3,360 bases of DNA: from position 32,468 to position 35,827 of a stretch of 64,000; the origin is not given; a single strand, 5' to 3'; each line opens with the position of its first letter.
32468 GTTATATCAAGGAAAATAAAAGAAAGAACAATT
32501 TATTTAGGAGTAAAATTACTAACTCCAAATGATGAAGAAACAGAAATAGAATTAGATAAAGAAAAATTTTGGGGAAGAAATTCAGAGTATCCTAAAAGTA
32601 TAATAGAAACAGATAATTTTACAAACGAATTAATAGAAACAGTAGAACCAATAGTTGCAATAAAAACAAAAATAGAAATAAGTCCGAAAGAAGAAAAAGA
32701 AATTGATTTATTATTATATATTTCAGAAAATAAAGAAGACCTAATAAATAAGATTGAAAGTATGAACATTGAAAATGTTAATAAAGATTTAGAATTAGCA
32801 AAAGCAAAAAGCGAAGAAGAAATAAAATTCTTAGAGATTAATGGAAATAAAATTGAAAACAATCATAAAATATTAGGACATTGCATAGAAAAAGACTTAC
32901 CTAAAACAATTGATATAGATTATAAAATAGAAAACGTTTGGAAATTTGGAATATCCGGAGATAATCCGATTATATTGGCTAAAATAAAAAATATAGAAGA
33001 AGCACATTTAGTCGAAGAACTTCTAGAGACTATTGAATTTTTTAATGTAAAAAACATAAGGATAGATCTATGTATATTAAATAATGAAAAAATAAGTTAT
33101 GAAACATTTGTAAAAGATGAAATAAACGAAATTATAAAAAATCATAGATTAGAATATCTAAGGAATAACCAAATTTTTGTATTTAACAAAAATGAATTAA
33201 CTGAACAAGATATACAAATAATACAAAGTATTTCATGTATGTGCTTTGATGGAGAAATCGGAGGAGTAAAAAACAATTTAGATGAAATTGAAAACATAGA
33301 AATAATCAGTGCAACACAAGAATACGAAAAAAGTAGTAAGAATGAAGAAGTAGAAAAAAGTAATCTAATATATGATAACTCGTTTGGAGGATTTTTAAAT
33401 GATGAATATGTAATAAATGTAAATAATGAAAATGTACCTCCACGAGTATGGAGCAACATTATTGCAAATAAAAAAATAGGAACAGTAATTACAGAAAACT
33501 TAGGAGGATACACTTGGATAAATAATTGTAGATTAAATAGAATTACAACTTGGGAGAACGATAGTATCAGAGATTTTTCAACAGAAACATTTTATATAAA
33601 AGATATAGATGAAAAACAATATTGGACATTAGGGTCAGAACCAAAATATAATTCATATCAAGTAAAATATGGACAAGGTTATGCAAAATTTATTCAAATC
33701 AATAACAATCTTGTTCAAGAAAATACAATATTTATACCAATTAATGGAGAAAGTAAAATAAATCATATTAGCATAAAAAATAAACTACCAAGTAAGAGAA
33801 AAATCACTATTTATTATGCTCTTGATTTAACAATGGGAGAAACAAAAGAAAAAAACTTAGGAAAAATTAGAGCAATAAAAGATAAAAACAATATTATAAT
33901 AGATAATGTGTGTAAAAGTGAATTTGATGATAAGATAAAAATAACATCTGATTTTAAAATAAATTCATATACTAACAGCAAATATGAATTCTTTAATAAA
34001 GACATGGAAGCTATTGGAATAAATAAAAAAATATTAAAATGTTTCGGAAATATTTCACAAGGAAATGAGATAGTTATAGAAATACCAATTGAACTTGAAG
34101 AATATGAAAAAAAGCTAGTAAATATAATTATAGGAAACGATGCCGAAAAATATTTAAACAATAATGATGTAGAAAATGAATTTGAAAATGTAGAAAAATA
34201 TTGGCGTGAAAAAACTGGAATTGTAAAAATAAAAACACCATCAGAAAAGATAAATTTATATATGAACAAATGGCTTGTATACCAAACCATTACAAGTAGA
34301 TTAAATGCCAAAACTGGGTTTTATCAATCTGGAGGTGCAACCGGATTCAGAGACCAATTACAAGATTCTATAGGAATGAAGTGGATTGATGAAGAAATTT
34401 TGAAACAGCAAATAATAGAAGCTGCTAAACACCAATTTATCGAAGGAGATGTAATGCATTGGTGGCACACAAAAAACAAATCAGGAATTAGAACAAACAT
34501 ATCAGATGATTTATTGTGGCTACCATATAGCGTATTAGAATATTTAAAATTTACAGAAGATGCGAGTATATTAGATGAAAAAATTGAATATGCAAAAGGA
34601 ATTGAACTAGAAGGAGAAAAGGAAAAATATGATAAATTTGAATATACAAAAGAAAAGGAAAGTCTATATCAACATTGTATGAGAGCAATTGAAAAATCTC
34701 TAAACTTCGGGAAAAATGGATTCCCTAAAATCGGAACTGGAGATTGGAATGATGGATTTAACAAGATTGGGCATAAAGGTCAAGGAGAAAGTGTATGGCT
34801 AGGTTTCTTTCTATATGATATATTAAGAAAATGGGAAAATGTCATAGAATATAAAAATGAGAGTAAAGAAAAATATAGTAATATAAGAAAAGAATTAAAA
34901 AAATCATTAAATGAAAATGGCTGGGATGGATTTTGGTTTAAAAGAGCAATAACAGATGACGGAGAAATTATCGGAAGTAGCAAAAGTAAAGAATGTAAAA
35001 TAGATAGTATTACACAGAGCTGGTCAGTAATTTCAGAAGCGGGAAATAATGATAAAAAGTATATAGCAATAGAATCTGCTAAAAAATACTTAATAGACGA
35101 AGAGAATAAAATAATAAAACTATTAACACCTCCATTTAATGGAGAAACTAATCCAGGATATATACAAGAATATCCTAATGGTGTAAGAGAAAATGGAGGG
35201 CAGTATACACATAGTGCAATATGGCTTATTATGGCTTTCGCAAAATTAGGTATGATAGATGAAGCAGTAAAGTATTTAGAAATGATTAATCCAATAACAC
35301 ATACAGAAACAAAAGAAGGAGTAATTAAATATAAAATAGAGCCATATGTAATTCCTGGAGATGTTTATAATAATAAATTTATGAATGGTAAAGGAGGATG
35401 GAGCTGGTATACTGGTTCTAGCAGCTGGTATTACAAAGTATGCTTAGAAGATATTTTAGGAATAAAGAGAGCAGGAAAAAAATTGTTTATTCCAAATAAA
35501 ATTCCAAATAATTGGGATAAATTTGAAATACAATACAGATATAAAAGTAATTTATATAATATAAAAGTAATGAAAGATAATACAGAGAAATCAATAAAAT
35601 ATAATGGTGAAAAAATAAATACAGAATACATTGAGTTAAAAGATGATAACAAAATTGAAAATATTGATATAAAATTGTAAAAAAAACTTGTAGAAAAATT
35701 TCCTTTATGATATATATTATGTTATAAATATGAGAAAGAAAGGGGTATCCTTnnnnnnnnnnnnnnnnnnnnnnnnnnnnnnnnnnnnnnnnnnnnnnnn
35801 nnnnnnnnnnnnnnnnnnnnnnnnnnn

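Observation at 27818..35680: Full-length cyclic beta-1,2-glucan synthase homologue in a monoderm, sporulation-type Firmicute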

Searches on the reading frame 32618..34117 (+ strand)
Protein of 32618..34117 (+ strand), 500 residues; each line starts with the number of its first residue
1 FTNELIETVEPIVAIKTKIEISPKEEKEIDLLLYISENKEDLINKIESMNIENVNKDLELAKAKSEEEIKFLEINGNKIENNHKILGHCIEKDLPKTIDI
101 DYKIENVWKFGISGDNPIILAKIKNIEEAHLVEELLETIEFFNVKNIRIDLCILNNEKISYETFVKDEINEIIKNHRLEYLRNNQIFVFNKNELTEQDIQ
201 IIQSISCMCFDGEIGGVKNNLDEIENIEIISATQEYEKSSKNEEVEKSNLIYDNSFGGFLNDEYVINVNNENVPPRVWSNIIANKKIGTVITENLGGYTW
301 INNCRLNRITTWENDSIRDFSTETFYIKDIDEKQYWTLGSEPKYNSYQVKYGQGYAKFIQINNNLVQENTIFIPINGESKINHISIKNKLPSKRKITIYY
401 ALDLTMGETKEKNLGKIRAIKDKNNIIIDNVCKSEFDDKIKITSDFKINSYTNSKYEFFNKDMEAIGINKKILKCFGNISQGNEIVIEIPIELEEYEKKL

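Call 44: search_solved_structures(query=window:32618-34117:+, max_evalue=1e-10, show_alignments=1)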
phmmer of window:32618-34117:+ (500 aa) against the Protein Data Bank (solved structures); distinct sequences matched with E-value up to 1e-10: 7.
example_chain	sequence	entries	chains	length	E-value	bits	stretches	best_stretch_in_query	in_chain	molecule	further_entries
8rf9_A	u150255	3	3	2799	5.1e-24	88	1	107-461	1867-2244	Cyclic beta 1-2 glucan synthetase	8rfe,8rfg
8rf0_A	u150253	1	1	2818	5.2e-24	88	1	107-461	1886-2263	Cyclic beta-(1,2)-glucan synthase NdvB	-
1v7v_A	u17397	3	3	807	1.3e-15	60.3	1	256-409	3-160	chitobiose phosphorylase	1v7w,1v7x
8ho7_A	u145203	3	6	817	3.2e-15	59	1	259-405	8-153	Cellobiose phosphorylase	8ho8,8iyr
8ho9_A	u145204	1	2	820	3.4e-15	58.9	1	259-406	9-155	Cellobiose phosphorylase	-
3qde_A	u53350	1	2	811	3.4e-15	58.9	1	260-405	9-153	Cellobiose phosphorylase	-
8hob_A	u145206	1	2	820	3.4e-15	58.9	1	259-406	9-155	Cellobiose phosphorylase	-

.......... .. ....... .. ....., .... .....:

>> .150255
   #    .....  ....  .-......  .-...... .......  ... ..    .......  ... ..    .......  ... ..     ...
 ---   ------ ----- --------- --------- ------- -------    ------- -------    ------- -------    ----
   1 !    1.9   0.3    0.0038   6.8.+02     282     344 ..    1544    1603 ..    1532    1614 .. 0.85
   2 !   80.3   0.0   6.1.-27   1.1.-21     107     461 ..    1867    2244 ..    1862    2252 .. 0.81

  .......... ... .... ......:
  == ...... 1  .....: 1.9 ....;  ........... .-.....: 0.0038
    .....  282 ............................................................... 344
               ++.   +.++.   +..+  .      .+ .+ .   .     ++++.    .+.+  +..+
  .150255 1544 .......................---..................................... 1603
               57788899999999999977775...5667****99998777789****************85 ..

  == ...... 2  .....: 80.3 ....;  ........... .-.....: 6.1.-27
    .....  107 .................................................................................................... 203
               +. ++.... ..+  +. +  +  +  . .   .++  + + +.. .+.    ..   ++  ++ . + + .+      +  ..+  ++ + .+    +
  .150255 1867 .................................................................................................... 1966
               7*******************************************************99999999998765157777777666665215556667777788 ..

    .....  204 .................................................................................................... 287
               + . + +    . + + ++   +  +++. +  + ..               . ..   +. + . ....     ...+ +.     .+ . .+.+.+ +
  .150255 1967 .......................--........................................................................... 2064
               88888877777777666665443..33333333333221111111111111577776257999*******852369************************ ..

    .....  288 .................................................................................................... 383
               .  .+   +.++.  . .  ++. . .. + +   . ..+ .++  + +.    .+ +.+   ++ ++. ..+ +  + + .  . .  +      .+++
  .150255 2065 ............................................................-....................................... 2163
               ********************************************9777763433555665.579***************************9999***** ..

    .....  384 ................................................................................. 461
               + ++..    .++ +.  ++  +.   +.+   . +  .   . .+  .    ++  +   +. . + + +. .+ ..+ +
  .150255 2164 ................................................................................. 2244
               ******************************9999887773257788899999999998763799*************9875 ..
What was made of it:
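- The Rossmann-fold-like subdomain is present (call 44).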

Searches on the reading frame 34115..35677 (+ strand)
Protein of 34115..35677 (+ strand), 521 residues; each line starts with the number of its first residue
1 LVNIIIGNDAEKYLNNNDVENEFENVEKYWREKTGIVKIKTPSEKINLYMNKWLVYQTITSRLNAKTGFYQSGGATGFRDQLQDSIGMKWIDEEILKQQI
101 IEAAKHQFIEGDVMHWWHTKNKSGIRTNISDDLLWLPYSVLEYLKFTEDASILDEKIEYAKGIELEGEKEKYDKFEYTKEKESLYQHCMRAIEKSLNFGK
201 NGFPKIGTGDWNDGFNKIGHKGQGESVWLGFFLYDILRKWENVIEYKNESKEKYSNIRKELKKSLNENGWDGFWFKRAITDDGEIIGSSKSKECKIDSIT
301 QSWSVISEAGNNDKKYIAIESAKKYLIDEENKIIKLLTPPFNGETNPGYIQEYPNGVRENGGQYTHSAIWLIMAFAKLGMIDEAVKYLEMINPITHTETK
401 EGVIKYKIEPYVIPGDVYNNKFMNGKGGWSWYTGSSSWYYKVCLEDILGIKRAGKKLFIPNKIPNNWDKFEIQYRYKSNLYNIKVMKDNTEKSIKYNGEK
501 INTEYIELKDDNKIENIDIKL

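Call 19: search_solved_structures(query=window:34115-35677:+, max_evalue=1e-40, show_alignments=3)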
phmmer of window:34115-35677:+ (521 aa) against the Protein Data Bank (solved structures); distinct sequences matched with E-value up to 1e-40: 8.
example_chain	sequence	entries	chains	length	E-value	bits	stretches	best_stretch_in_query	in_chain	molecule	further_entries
8rf9_A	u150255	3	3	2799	1.3e-128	433.2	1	18-485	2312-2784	Cyclic beta 1-2 glucan synthetase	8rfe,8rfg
8rf0_A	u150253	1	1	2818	1.3e-128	433.2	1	18-485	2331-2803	Cyclic beta-(1,2)-glucan synthase NdvB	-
8ho9_A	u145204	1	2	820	1.1e-47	166.1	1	16-518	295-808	Cellobiose phosphorylase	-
4zle_A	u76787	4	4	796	1.6e-47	165.6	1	13-494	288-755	Putative b-glycan phosphorylase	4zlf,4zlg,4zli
8hob_A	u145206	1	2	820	2.1e-47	165.1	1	16-518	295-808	Cellobiose phosphorylase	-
8ho7_A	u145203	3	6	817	4.3e-47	164.1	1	16-519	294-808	Cellobiose phosphorylase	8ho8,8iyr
3qde_A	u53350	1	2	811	4.8e-47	164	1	16-518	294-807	Cellobiose phosphorylase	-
1v7v_A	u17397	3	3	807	1.2e-41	146.2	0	123-495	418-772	chitobiose phosphorylase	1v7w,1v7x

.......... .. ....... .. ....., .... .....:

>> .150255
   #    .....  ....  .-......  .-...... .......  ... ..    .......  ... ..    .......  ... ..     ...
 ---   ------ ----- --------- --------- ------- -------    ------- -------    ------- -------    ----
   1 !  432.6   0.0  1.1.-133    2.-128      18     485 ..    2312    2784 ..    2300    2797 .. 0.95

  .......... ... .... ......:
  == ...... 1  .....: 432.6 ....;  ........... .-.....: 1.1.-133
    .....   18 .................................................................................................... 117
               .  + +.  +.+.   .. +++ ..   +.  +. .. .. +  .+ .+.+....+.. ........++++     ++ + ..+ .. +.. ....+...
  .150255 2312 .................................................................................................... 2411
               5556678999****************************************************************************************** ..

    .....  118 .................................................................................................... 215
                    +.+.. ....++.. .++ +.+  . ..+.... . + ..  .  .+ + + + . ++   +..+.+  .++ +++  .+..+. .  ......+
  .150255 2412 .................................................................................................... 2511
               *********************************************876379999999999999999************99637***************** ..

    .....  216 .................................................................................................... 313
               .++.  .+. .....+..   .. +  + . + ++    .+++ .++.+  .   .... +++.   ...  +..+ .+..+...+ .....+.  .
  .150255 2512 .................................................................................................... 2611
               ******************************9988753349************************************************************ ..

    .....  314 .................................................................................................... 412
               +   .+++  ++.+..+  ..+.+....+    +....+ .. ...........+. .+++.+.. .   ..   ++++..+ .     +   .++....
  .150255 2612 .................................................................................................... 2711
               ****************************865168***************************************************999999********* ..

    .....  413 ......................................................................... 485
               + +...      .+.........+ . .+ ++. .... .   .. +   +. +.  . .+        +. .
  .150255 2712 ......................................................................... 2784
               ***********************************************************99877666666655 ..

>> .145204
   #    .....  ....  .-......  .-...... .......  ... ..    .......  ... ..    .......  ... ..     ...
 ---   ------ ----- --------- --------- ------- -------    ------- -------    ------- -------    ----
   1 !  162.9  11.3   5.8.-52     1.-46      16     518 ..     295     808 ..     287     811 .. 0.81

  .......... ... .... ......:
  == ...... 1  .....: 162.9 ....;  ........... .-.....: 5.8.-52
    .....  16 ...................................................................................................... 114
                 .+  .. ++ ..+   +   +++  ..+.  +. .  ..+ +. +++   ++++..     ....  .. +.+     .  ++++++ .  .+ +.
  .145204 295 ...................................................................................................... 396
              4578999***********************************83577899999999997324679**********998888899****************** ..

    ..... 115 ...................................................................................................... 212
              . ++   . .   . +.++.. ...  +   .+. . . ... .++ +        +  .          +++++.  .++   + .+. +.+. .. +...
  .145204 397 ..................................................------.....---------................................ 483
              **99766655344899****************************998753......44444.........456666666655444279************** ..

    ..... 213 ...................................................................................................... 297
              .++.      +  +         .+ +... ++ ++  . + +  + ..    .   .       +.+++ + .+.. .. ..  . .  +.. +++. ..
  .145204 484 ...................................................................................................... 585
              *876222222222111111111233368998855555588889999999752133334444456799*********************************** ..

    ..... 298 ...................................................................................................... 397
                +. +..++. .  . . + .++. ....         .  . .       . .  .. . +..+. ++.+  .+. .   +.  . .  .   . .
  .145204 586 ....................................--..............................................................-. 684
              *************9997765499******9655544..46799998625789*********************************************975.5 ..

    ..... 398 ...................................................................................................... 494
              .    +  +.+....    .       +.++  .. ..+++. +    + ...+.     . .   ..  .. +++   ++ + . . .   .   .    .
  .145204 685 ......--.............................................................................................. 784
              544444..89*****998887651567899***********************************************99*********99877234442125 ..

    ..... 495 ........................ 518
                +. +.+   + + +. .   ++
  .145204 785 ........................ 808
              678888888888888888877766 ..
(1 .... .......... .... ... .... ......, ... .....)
